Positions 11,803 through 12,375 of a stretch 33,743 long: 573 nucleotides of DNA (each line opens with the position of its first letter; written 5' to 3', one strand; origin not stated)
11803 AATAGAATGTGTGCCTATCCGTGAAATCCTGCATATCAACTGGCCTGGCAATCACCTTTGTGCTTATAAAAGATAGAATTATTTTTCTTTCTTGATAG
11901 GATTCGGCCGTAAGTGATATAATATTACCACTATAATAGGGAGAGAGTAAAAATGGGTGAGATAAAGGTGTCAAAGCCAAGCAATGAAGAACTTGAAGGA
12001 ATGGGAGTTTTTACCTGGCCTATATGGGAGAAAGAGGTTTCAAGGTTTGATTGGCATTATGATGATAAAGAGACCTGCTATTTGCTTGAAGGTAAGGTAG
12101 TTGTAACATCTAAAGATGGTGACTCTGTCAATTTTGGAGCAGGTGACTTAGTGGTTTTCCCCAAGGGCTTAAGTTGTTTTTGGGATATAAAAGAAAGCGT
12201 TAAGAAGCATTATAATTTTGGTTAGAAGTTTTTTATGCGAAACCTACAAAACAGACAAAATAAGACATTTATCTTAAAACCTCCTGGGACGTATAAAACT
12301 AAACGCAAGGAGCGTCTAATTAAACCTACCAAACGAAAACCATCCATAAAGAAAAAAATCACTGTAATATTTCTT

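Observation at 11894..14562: PlpD-like type Vd autotransporter (patatin-POTRA-Omp85 barrel) co-transcribed with a 90-aa cupin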

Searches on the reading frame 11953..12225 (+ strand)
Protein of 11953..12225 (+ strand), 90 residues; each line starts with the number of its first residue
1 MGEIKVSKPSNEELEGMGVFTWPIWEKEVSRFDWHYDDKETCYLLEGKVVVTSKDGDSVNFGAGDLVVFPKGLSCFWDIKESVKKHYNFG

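Call 3: search_protein_families(library=pfam, proteins=[window:11953-12225:+], max_evalue=0.01)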
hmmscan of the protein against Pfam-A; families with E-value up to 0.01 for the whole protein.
window:11953-12225:+ (90 aa): 4 families
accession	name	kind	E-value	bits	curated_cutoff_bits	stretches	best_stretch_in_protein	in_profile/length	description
PF05899.18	Cupin_3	-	7.3e-29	99.7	23.5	1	16-87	3-74/74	EutQ-like cupin domain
PF07883.17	Cupin_2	-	1e-07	32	27.2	1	28-72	9-51/70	Cupin domain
PF06249.18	EutQ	-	7.6e-06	26.2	21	1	25-85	82-141/152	Ethanolamine utilisation protein EutQ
PF00190.28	Cupin_1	-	0.0016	18.5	22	1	32-77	48-99/151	Cupin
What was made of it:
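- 11953..12225 (+): 90-aa single-domain cupin (Cupin_3/DUF861, TM1112 orthologue). It has no signal peptide and no metal-binding His motif. It is an adjacent gene, probably co-transcribed, but not a conserved partner. Pfam PF05899 E=7e-29 (call 3).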

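Call 4: search_protein_families(library=ncbifam, proteins=[window:11953-12225:+], max_evalue=0.01)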
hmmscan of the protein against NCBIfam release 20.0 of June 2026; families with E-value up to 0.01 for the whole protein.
window:11953-12225:+ (90 aa): 0 families

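Call 21: find_homologous_proteins(query=window:11953-12225:+, max_evalue=0.00001)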
Query window:11953-12225:+ (90 aa): 1046 proteins with E <= 0.00001 among 1047 candidates; the best 120 are listed.
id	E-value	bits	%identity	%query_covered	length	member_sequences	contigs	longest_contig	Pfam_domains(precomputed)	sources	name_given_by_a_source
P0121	2.7e-53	196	99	94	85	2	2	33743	PF07883.18,PF05899.19,PF06249.19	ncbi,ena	-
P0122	1.8e-44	167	78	100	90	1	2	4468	PF07883.18,PF05899.19,PF06249.19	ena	-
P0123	3.1e-44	167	79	100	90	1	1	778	PF07883.18,PF05899.19,PF06249.19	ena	-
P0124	4.1e-44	166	78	100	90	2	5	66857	PF07883.18,PF05899.19,PF06249.19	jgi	-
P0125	4.2e-44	166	77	100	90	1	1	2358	PF07883.18,PF05899.19,PF06249.19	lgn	-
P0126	8.6e-44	165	79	100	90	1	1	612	PF07883.18,PF05899.19,PF06249.19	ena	-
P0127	8.8e-44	165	79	100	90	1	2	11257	PF07883.18,PF05899.19,PF06249.19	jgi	-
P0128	2.5e-43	164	77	100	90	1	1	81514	PF07883.18,PF05899.19,PF06249.19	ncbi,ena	-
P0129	4.3e-43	163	76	100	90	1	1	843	PF05899.19,PF06249.19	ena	-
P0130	4.3e-43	163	76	100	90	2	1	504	PF07883.18,PF05899.19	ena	-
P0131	4.7e-43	163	78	100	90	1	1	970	PF07883.18,PF05899.19,PF06249.19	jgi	jgi:hypothetical protein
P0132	7.6e-43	162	76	100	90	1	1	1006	PF07883.18,PF05899.19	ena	-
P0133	8.4e-43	162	76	100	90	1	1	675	PF07883.18,PF05899.19,PF06249.19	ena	-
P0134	1.3e-42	161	74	100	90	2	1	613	PF07883.18,PF05899.19,PF06249.19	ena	-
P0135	1.7e-42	161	77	98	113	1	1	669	PF07883.18,PF05899.19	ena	-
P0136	1.9e-42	161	76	100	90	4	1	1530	PF07883.18,PF05899.19,PF06249.19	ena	-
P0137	2.1e-42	161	74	100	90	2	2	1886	PF07883.18,PF05899.19,PF06249.19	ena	-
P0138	2.3e-42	161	76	100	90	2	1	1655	PF07883.18,PF05899.19,PF06249.19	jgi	-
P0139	4.0e-42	160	74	100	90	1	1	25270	PF07883.18,PF05899.19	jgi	jgi:uncharacterized cupin superfamily protein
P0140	5.0e-42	160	76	98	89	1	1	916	PF07883.18,PF05899.19,PF06249.19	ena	-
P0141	5.7e-42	159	74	100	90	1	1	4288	PF07883.18,PF05899.19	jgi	jgi:uncharacterized cupin superfamily protein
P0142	5.8e-42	159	77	100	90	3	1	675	PF07883.18,PF05899.19,PF06249.19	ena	-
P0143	6.4e-42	159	72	100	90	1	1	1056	PF07883.18,PF05899.19,PF06249.19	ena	-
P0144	6.6e-42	159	71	100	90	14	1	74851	PF07883.18,PF05899.19,PF06249.19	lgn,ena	-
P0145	7.6e-42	159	74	99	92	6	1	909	PF07883.18,PF05899.19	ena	-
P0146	7.8e-42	159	76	100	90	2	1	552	PF07883.18,PF05899.19,PF06249.19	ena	-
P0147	8.3e-42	159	73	100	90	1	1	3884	PF07883.18,PF05899.19,PF06249.19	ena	-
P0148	1.0e-41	159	74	100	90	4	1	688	PF07883.18,PF05899.19,PF06249.19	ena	-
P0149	1.1e-41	158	74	100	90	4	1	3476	PF07883.18,PF05899.19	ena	-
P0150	1.1e-41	158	73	100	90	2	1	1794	PF07883.18,PF05899.19,PF06249.19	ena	-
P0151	1.4e-41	158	73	100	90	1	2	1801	PF07883.18,PF05899.19,PF06249.19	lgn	-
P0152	1.4e-41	158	73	100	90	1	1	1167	PF07883.18,PF05899.19,PF06249.19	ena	-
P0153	2.5e-41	157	73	100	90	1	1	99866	PF07883.18,PF05899.19,PF06249.19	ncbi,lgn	-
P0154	3.3e-41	157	72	100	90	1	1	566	PF07883.18,PF05899.19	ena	-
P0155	3.4e-41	157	74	100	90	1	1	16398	PF07883.18,PF05899.19,PF06249.19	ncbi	-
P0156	4.2e-41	157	76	100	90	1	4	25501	PF07883.18,PF05899.19,PF06249.19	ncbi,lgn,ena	-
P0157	4.2e-41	157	73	100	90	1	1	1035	PF07883.18,PF05899.19,PF06249.19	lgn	-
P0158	4.3e-41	157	74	99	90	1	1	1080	PF07883.18,PF05899.19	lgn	-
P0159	4.6e-41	156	74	100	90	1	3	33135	PF07883.18,PF05899.19,PF06249.19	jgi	-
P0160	8.4e-41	156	71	100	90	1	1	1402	PF07883.18,PF05899.19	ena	-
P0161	9.9e-41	155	73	100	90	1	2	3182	PF07883.18,PF05899.19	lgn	-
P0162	1.2e-40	155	73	100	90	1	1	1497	PF07883.18,PF05899.19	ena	-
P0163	1.2e-40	155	71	100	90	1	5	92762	PF07883.18,PF05899.19,PF06249.19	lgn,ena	-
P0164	1.7e-40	155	72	99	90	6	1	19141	PF07883.18,PF05899.19,PF06249.19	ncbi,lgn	-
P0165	1.9e-40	154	75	99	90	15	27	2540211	PF07883.18,PF05899.19,PF06249.19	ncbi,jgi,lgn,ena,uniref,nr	ncbi:cupin [Candidatus Desulfofervidus auxilii]|uniref:Cupin n=1 Tax=Desulfofervidus auxilii TaxID=1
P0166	2.2e-40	154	72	100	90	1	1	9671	PF07883.18,PF05899.19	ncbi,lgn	-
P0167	3.0e-40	154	75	98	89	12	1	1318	PF07883.18,PF05899.19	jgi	jgi:uncharacterized cupin superfamily protein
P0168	3.1e-40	154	71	100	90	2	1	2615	PF07883.18,PF05899.19,PF06249.19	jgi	-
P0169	3.4e-40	154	70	100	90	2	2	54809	PF07883.18,PF05899.19,PF06249.19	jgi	-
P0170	4.2e-40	153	73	100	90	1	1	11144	PF07883.18,PF05899.19,PF06249.19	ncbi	ncbi:MAG: cupin domain-containing protein [Candidatus Omnitrophota bacterium]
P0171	4.5e-40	153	73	100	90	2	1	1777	PF07883.18,PF05899.19,PF06249.19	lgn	-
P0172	6.0e-40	153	74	99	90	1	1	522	PF07883.18,PF05899.19,PF06249.19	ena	-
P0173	6.0e-40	153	73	99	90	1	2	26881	PF07883.18,PF05899.19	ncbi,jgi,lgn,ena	ncbi:MAG: cupin domain-containing protein [Candidatus Omnitrophota bacterium]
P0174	6.5e-40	153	70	100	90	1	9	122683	PF07883.18,PF05899.19,PF06249.19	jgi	-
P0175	7.0e-40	153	72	99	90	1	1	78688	PF07883.18,PF05899.19,PF06249.19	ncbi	ncbi:cupin domain-containing protein [Candidatus Omnitrophota bacterium]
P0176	7.2e-40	153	72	100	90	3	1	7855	PF07883.18,PF05899.19,PF06249.19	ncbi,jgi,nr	ncbi:MAG: cupin domain-containing protein [Candidatus Omnitrophica bacterium]|nr:cupin domain-contai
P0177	7.3e-40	153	72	99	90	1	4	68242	PF05899.19,PF06249.19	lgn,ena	-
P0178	1.1e-39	152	73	99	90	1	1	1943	PF07883.18,PF05899.19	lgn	-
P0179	1.1e-39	152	72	99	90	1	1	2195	PF07883.18,PF05899.19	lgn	-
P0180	1.3e-39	152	73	99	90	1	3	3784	PF07883.18,PF05899.19,PF06249.19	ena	-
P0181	1.7e-39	151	70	100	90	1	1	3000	PF07883.18,PF05899.19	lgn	-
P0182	1.9e-39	151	73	99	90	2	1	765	PF07883.18,PF05899.19,PF06249.19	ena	-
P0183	2.0e-39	151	70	100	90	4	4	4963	PF07883.18,PF05899.19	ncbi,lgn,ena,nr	ncbi:MAG: cupin domain-containing protein [Candidatus Omnitrophica bacterium]|nr:cupin domain-contai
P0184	2.1e-39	151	73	99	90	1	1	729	PF07883.18,PF05899.19,PF06249.19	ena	-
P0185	2.3e-39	151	71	100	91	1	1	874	PF07883.18,PF05899.19,PF06249.19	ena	-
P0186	3.6e-39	150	71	100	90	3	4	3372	PF07883.18,PF05899.19,PF06249.19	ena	-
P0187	5.6e-39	150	69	100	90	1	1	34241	PF07883.18,PF05899.19,PF06249.19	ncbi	ncbi:cupin domain-containing protein [Candidatus Omnitrophota bacterium]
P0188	6.2e-39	150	71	99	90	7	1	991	PF07883.18,PF05899.19,PF06249.19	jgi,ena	-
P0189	6.9e-39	149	71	100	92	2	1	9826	PF07883.18,PF05899.19,PF06249.19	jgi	jgi:hypothetical protein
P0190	1.1e-38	149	67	100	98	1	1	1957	PF07883.18,PF05899.19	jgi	jgi:uncharacterized cupin superfamily protein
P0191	1.2e-38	149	69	100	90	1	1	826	PF07883.18,PF05899.19,PF06249.19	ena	-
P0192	1.4e-38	149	71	99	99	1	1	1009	PF07883.18,PF05899.19,PF06249.19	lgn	-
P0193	1.5e-38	148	70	100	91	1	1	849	PF07883.18,PF05899.19,PF06249.19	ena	-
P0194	1.6e-38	148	68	100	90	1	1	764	PF07883.18,PF05899.19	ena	-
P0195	1.8e-38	148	70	100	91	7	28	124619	PF07883.18,PF05899.19,PF06249.19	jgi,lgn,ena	-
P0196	2.0e-38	148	71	97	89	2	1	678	PF07883.18,PF05899.19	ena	-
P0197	2.4e-38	148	69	99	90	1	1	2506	PF07883.18,PF05899.19,PF06249.19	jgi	jgi:uncharacterized cupin superfamily protein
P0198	2.6e-38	148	70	99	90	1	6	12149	PF07883.18,PF05899.19,PF06249.19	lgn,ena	-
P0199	2.7e-38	148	68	100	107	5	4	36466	PF07883.18,PF05899.19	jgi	-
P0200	3.0e-38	147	71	96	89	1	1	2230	PF07883.18,PF05899.19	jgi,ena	-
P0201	3.6e-38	147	71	99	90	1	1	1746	PF07883.18,PF05899.19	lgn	-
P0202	3.9e-38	147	70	97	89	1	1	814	PF07883.18,PF05899.19,PF06249.19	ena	-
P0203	3.9e-38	147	70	100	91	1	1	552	PF07883.18,PF05899.19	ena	-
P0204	4.4e-38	147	69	100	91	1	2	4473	PF07883.18,PF05899.19,PF06249.19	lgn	-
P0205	5.7e-38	147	72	97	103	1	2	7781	PF07883.18,PF05899.19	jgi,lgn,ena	jgi:hypothetical protein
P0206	7.1e-38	146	67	99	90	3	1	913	PF07883.18,PF05899.19,PF06249.19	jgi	-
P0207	7.6e-38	146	67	99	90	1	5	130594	PF07883.18,PF05899.19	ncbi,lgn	-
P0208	7.6e-38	146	70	97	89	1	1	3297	PF07883.18,PF05899.19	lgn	-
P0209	8.4e-38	146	72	97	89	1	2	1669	PF07883.18,PF05899.19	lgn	-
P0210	1.2e-37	145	70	100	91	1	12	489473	PF07883.18,PF05899.19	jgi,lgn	jgi:hypothetical protein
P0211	1.2e-37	145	74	97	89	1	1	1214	PF07883.18,PF05899.19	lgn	-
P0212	1.3e-37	145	71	96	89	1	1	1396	PF07883.18,PF05899.19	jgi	jgi:uncharacterized cupin superfamily protein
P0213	1.3e-37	145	70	98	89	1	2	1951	PF07883.18,PF05899.19,PF06249.19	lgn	-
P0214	1.4e-37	145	70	100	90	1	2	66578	PF05899.19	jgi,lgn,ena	-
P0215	1.6e-37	145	73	93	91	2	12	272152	PF07883.18,PF05899.19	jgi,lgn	jgi:hypothetical protein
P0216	1.7e-37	145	69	100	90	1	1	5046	PF07883.18,PF05899.19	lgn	-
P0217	1.7e-37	145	72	98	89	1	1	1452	PF07883.18,PF05899.19,PF06249.19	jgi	jgi:uncharacterized cupin superfamily protein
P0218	1.7e-37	145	70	99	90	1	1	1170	PF07883.18,PF05899.19,PF06249.19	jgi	-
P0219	2.0e-37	145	71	96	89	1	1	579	PF07883.18,PF05899.19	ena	-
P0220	2.2e-37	145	70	96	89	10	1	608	PF07883.18,PF05899.19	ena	-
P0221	2.4e-37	145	70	99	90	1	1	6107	PF07883.18,PF05899.19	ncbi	-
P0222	2.4e-37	145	75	93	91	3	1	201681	PF07883.18,PF05899.19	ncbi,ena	-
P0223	2.5e-37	145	70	100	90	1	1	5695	PF07883.18,PF05899.19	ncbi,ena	-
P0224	2.6e-37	144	73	87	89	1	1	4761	PF07883.18,PF05899.19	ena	-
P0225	2.7e-37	144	68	97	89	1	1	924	PF07883.18,PF05899.19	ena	-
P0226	2.7e-37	144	69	99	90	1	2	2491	PF05899.19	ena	-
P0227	3.4e-37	144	72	97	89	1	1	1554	PF07883.18,PF05899.19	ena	-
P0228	3.6e-37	144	72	97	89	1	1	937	PF07883.18,PF05899.19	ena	-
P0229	3.6e-37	144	70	98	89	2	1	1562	PF07883.18,PF05899.19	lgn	-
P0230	4.3e-37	144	74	97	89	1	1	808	PF07883.18,PF05899.19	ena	-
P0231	4.4e-37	144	68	98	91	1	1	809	PF07883.18,PF05899.19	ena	-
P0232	4.4e-37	144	68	97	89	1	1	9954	PF07883.18,PF05899.19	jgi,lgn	jgi:uncharacterized cupin superfamily protein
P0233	4.6e-37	144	70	98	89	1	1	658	PF07883.18,PF05899.19,PF06249.19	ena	-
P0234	5.2e-37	143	71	97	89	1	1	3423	PF07883.18,PF05899.19,PF06249.19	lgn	-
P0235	5.2e-37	143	69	100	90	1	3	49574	PF07883.18,PF05899.19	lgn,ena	-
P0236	5.7e-37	143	67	100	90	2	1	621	PF07883.18,PF05899.19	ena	-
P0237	5.8e-37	143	69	99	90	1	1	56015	PF07883.18,PF05899.19,PF06249.19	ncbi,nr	ncbi:MAG: cupin [Omnitrophica bacterium RBG_13_46_9]|nr:MAG: cupin [Omnitrophica bacterium RBG_13_46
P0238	5.9e-37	143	66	99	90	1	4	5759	PF07883.18,PF05899.19,PF06249.19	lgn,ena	-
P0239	6.0e-37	143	70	97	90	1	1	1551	PF07883.18,PF05899.19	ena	-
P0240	6.1e-37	143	72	97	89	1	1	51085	PF07883.18,PF05899.19,PF06249.19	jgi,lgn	jgi:hypothetical protein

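Call 22: find_encoding_contigs(protein=P0124, flank=3500, max_places=3)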
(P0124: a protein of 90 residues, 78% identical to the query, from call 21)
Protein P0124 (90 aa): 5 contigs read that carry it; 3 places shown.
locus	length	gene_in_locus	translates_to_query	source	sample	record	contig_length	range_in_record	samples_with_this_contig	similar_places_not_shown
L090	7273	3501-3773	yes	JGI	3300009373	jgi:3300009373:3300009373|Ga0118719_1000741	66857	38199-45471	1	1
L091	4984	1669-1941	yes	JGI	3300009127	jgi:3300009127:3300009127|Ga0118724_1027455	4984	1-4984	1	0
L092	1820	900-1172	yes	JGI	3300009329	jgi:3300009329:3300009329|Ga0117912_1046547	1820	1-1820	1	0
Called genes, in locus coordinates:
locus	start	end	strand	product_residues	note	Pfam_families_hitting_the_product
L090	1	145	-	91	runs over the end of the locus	-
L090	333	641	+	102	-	-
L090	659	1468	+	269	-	PF01435:Peptidase_M48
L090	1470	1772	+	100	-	PF02001:DUF134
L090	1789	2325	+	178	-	-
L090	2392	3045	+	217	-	PF04366:Ysc84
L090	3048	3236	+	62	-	-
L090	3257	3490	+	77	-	PF02229:PC4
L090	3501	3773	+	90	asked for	PF06249:EutQ (weak), PF05899:Cupin_3, PF07883:Cupin_2 (weak)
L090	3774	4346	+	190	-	PF00881:Nitroreductase, PF14512:TM1586_NiRdase (weak)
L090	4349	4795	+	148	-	PF02481:DNA_processg_A (faint), PF18306:LDcluster4, PF03641:Lysine_decarbox (weak)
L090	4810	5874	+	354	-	PF21088:MS_channel_1st, PF00924:MS_channel_2nd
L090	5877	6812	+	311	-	PF05222:AlaDh_PNT_N, PF01262:AlaDh_PNT_C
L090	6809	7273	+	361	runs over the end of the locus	PF14397:ATPgrasp_ST (faint), PF08443:RimK (faint), PF14398:ATPgrasp_YheCD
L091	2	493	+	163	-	?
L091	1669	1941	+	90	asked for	PF06249:EutQ (weak), PF05899:Cupin_3, PF07883:Cupin_2 (weak)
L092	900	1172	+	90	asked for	PF06249:EutQ (weak), PF05899:Cupin_3, PF07883:Cupin_2 (weak)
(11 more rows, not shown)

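Call 23: find_encoding_contigs(protein=P0128, flank=3500, max_places=2)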
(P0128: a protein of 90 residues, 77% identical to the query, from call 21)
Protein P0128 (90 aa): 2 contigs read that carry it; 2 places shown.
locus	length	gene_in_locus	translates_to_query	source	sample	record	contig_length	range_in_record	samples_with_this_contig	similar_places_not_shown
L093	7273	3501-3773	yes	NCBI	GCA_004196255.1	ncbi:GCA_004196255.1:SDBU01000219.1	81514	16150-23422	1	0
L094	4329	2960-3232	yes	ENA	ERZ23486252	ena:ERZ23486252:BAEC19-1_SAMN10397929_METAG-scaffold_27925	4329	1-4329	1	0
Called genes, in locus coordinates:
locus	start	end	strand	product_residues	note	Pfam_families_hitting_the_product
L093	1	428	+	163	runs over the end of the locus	PF02481:DNA_processg_A (weak), PF18306:LDcluster4, PF03641:Lysine_decarbox (weak)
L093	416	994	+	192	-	PF21088:MS_channel_1st (weak)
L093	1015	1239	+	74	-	PF00924:MS_channel_2nd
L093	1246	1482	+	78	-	-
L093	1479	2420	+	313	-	PF05222:AlaDh_PNT_N, PF01262:AlaDh_PNT_C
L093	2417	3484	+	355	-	PF14398:ATPgrasp_YheCD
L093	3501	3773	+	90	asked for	PF06249:EutQ (weak), PF05899:Cupin_3, PF07883:Cupin_2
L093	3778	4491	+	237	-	PF01135:PCMT, PF00398:RrnaAD, PF13847:Methyltransf_31, PF08241:Methyltransf_11 (faint), PF13649:Methyltransf_25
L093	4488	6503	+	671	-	PF00580:UvrD-helicase, PF01443:Viral_helicase1 (faint), PF13245:AAA_19, PF13604:AAA_30 (faint), PF13361:UvrD_C, PF13538:UvrD_C_2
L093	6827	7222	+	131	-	PF00293:NUDIX, PF14815:NUDIX_4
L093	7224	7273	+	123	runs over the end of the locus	PF06262:Zincin_1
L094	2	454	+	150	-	?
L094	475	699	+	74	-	PF00924:MS_channel_2nd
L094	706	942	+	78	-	-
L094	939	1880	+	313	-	PF05222:AlaDh_PNT_N, PF01262:AlaDh_PNT_C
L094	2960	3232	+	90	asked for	PF06249:EutQ (weak), PF05899:Cupin_3, PF07883:Cupin_2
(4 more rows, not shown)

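Call 24: find_encoding_contigs(protein=P0165, flank=3500, max_places=3)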
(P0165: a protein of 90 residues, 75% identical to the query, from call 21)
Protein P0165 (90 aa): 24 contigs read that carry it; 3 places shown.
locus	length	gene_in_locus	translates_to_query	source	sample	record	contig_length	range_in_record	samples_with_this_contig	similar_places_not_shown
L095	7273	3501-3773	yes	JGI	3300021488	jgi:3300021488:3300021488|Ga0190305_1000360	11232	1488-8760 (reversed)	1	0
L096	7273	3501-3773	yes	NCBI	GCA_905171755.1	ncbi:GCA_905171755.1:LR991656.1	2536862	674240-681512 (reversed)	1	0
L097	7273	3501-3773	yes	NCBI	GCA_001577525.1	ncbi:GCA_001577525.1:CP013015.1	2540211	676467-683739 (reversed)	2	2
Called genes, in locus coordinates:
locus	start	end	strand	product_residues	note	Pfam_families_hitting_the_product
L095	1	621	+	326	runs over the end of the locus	PF20582:UPF0758_N, PF04002:RadC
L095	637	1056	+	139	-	PF01894:YjbQ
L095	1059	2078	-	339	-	PF02568:ThiI (weak), PF18297:NFACT-R_2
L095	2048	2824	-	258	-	PF01790:LGT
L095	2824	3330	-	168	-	PF01252:Peptidase_A8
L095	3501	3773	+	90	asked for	PF06249:EutQ (weak), PF05899:Cupin_3, PF07883:Cupin_2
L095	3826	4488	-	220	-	PF00881:Nitroreductase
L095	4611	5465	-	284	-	PF14378:PAP2_3, PF01569:PAP2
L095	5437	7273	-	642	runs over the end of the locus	PF00270:DEAD (weak), PF04851:ResIII (faint), PF13307:Helicase_C_2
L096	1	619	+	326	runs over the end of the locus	PF20582:UPF0758_N, PF04002:RadC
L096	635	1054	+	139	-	PF01894:YjbQ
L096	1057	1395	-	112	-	PF18297:NFACT-R_2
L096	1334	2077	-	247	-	PF02568:ThiI (weak)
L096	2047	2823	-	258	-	PF01790:LGT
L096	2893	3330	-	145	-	PF01252:Peptidase_A8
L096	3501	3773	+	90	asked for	PF06249:EutQ (weak), PF05899:Cupin_3, PF07883:Cupin_2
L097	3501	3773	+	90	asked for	PF06249:EutQ (weak), PF05899:Cupin_3, PF07883:Cupin_2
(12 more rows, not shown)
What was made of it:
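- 11953..12225 (+): Neighbourhoods of homologues: calls 22-24.
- Closest known: Thermotoga maritima TM1112. Different: The family is a stand-alone small protein with variable neighbours (calls 22-24).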

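Call 45: search_solved_structures(query=window:11953-12225:+, max_evalue=0.01)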
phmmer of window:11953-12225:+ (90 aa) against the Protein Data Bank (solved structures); distinct sequences matched with E-value up to 0.01: 12.
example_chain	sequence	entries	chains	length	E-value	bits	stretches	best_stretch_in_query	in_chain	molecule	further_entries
1lkn_A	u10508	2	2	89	3.3e-33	116.7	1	3-89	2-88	hypothetical protein tm1112 | uncharacterized protein TM1112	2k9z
1o5u_A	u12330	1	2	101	4.3e-33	116.4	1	3-89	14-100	novel Thermotoga maritima enzyme TM1112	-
8r5o_T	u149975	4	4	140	2.7e-07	33.6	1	5-75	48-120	PTAC18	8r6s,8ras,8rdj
8xzv_Q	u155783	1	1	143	6.1e-07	32.5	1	8-75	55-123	pTAC18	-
8qma_R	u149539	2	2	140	7.1e-07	32.3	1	5-75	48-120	PTAC18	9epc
8w9z_P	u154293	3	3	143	2.1e-05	27.5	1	11-89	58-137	PAP13(pTAC18)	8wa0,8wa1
3myx_A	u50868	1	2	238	6.7e-05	25.9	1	31-87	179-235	uncharacterized protein PSPTO_0244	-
3bcw_A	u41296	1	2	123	8.7e-05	25.6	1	16-87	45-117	Uncharacterized protein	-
4met_A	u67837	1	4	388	0.0044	20.1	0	29-74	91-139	Oxalate decarboxylase OxdC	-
3es4_A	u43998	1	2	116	0.0045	20.1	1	24-85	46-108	uncharacterized protein DUF861 with a RmlC-like cupin fold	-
2uy8_A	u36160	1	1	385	0.0059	19.7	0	29-74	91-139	OXALATE DECARBOXYLASE OXDC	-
4axo_A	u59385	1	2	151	0.0063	19.6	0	25-79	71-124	ETHANOLAMINE UTILIZATION PROTEIN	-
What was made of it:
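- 11953..12225 (+): PDB 1lkn/1o5u TM1112 E=3e-33 (call 45).
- Closest known: Thermotoga maritima TM1112. Same: The 90-aa cupin matches TM1112 end to end at E=3e-33 (call 45).
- Call 45 (TM1112 orthologue).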
